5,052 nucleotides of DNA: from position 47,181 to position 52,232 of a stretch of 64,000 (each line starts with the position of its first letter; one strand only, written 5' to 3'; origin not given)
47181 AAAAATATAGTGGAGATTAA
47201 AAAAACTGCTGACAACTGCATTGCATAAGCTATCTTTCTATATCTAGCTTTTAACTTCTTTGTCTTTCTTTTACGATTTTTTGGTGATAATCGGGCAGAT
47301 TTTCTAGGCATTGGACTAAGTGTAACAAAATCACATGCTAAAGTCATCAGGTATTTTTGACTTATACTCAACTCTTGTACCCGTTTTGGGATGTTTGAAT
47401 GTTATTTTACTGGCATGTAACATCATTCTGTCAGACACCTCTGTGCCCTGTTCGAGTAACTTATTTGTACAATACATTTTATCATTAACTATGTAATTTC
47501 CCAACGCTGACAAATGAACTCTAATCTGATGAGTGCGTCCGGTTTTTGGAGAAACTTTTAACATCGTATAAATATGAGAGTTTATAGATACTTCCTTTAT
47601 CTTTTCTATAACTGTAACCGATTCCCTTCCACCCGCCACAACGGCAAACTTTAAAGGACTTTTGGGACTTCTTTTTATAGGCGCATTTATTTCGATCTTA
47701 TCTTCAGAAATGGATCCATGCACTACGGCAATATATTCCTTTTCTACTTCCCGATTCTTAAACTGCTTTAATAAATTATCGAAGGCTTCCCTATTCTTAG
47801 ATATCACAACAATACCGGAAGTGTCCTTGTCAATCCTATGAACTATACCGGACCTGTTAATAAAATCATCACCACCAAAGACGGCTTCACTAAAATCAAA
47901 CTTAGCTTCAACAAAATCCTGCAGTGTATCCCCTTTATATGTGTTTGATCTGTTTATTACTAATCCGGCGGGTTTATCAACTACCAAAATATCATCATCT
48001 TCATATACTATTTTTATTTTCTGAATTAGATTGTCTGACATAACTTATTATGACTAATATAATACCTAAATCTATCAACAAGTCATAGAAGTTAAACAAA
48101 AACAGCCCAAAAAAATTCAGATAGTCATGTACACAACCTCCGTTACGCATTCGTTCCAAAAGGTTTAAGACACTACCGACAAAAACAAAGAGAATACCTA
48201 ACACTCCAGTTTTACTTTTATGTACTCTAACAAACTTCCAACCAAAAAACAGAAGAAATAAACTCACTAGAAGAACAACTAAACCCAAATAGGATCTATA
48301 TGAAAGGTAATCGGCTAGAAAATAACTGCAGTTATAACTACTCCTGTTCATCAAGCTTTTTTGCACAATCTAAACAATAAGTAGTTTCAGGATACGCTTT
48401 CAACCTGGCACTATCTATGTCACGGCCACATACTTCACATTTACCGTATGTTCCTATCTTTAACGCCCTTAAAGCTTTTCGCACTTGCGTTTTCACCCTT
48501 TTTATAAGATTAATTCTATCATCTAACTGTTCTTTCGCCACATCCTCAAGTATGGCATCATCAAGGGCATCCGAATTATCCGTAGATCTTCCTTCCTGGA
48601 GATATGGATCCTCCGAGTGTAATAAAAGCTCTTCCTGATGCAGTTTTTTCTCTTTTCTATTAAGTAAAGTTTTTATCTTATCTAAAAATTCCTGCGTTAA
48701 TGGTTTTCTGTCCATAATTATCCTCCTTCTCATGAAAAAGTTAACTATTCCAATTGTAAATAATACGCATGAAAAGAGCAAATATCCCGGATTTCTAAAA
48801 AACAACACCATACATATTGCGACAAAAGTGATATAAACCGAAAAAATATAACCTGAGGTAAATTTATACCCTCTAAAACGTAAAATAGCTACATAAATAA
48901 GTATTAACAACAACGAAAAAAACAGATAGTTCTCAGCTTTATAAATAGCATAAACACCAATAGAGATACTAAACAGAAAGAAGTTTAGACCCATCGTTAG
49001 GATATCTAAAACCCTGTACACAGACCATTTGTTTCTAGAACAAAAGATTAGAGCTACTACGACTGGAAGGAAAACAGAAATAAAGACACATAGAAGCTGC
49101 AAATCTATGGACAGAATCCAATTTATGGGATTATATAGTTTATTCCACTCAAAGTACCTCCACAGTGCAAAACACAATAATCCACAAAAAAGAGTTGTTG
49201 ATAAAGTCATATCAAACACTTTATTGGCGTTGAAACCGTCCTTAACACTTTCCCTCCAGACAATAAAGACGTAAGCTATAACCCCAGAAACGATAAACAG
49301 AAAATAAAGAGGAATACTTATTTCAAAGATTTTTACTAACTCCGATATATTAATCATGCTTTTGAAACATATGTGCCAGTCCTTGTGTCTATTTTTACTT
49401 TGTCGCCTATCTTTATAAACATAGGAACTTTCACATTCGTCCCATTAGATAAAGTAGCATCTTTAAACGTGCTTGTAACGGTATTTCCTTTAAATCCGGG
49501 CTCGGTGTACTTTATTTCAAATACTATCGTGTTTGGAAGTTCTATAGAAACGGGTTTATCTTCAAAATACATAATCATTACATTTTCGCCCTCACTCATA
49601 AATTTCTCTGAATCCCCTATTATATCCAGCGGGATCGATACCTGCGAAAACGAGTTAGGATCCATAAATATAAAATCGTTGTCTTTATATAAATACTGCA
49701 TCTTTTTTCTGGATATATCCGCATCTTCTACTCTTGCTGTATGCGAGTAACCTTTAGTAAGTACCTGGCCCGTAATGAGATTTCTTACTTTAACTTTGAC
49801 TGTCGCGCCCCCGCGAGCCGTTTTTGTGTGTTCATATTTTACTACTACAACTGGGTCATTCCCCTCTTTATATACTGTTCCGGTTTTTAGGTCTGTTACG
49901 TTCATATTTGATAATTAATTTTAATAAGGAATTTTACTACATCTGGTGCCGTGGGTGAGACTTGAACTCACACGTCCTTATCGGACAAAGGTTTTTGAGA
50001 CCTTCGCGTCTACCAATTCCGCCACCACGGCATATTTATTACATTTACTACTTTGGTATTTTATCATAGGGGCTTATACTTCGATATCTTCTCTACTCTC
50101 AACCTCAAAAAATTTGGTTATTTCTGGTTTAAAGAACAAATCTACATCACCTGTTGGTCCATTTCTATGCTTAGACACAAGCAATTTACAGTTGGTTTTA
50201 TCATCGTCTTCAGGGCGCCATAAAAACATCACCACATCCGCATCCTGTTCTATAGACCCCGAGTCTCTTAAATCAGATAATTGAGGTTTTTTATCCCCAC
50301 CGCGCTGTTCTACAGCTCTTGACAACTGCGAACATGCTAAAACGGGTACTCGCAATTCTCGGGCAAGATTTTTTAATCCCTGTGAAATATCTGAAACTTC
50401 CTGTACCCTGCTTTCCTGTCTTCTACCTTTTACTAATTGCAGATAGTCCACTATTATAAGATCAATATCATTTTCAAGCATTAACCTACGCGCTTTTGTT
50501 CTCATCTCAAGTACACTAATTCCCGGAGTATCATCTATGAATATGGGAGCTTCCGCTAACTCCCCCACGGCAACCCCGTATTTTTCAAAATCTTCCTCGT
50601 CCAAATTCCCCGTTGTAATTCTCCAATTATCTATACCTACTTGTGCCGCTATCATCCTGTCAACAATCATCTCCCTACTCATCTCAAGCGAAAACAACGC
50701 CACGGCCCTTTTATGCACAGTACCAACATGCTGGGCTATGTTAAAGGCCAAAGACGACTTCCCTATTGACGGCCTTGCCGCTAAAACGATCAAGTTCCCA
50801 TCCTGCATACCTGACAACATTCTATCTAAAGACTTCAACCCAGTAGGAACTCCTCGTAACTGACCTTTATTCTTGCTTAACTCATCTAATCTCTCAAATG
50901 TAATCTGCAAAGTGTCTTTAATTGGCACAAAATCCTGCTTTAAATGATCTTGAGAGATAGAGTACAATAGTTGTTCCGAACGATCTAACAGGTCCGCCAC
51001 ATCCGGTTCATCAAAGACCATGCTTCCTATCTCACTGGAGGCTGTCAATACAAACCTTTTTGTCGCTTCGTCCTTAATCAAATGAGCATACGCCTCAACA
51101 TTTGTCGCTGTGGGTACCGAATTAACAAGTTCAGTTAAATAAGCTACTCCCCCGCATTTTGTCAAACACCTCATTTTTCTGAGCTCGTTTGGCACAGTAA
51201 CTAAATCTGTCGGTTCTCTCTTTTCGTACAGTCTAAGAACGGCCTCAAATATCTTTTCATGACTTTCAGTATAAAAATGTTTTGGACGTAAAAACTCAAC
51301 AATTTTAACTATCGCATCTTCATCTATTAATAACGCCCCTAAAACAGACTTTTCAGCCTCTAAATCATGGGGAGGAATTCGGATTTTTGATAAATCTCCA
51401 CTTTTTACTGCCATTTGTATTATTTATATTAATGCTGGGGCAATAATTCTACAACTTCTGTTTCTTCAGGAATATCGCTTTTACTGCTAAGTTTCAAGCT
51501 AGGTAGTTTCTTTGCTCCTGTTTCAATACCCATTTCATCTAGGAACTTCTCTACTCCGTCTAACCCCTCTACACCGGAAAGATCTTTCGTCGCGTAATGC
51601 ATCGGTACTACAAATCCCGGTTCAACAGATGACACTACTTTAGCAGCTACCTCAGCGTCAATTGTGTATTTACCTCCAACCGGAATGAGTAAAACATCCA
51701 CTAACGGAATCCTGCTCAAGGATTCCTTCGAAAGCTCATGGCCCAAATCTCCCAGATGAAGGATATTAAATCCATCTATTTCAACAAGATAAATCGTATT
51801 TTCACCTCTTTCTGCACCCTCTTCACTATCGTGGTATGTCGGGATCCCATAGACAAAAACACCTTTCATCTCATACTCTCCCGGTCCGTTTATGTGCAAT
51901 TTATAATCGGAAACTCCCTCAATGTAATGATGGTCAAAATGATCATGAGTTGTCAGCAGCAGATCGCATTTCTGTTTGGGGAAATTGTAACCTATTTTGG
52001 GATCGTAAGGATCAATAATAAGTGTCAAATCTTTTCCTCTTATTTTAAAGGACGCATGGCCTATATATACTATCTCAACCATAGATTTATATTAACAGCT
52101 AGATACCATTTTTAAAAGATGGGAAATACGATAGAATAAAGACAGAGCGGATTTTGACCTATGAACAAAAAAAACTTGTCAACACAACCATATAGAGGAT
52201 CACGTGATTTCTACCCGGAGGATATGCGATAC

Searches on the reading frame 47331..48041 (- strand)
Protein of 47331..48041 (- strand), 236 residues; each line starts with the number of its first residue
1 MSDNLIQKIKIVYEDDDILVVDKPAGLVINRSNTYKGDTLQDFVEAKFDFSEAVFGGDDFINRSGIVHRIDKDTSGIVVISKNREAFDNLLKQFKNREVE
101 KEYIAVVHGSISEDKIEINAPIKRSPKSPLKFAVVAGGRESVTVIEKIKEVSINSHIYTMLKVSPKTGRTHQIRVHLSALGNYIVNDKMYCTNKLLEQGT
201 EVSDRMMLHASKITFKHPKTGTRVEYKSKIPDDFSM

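Call 30: search_protein_families(library=pfam, proteins=[window:47331-48041:-], max_evalue=0.00001)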
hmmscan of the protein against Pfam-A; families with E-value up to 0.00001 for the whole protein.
window:47331-48041:- (236 aa): 1 family
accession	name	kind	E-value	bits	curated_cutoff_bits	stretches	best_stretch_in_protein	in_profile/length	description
PF00849.27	PseudoU_synth_2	-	7.9e-31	107.8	26.8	1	17-179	1-152/152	RNA pseudouridylate synthase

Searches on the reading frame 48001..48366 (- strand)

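Call 65: search_protein_families(library=pfam, proteins=[window:48001-48366:-], max_evalue=0.00001)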
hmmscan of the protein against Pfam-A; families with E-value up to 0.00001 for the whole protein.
window:48001-48366:- (121 aa): 1 family
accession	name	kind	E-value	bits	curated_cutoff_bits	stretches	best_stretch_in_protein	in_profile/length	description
PF01252.23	Peptidase_A8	-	8.3e-08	33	25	1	30-109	56-140/142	Signal peptidase (SPase) II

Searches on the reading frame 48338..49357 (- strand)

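Call 30: search_protein_families(library=pfam, proteins=[window:48338-49357:-], max_evalue=0.00001)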
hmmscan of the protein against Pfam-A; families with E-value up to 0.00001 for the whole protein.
window:48338-49357:- (339 aa): 1 family
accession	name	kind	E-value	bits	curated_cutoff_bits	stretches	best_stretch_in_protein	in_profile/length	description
PF01258.23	zf-dskA_traR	-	1.4e-12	47.8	24.9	1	302-334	1-33/36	Prokaryotic dksA/traR C4-type zinc finger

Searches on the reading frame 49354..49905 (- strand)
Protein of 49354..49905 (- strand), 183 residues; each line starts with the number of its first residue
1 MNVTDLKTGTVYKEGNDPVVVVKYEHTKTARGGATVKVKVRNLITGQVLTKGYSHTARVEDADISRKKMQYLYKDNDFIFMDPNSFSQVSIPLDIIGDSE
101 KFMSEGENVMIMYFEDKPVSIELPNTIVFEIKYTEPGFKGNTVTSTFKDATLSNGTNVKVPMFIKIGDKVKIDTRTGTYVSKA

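Call 30: search_protein_families(library=pfam, proteins=[window:49354-49905:-], max_evalue=0.00001)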
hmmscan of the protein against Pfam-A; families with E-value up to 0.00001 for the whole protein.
window:49354-49905:- (183 aa): 3 families
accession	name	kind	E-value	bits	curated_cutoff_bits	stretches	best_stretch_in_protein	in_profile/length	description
PF09285.17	Elong-fact-P_C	-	3.7e-23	81.4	25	1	128-182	2-56/56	Elongation factor P, C-terminal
PF01132.26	EFP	-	4.3e-17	62.2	27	1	67-119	1-54/54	Elongation factor P (EF-P) OB domain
PF08207.18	EFP_N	-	2.6e-13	50.2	23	1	3-54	2-53/58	Elongation factor P (EF-P) KOW-like domain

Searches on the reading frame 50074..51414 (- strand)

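Call 30: search_protein_families(library=pfam, proteins=[window:50074-51414:-], max_evalue=0.00001)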
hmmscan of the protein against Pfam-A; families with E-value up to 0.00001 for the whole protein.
window:50074-51414:- (446 aa): 3 families
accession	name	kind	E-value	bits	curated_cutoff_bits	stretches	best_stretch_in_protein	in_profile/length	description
PF03796.21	DnaB_C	-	8.6e-98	327.2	27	1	188-436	1-254/255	DnaB-like helicase C terminal domain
PF00772.26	DnaB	-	1.7e-34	118.4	23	1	14-115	2-103/103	DnaB-like helicase N terminal domain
PF13481.12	AAA_25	-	3.9e-12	46.6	27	1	193-363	19-189/195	AAA domain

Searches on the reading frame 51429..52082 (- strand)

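Call 30: search_protein_families(library=pfam, proteins=[window:51429-52082:-], max_evalue=0.00001)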
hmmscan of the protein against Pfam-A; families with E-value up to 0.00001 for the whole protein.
window:51429-52082:- (217 aa): 2 families
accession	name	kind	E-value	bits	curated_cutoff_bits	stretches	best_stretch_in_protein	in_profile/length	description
PF13483.12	Lactamase_B_3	-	6.5e-49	166.4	24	1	3-162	1-160/160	Beta-lactamase superfamily domain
PF12706.13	Lactamase_B_2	-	1.3e-08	35.2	27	1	74-163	102-200/200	Beta-lactamase superfamily domain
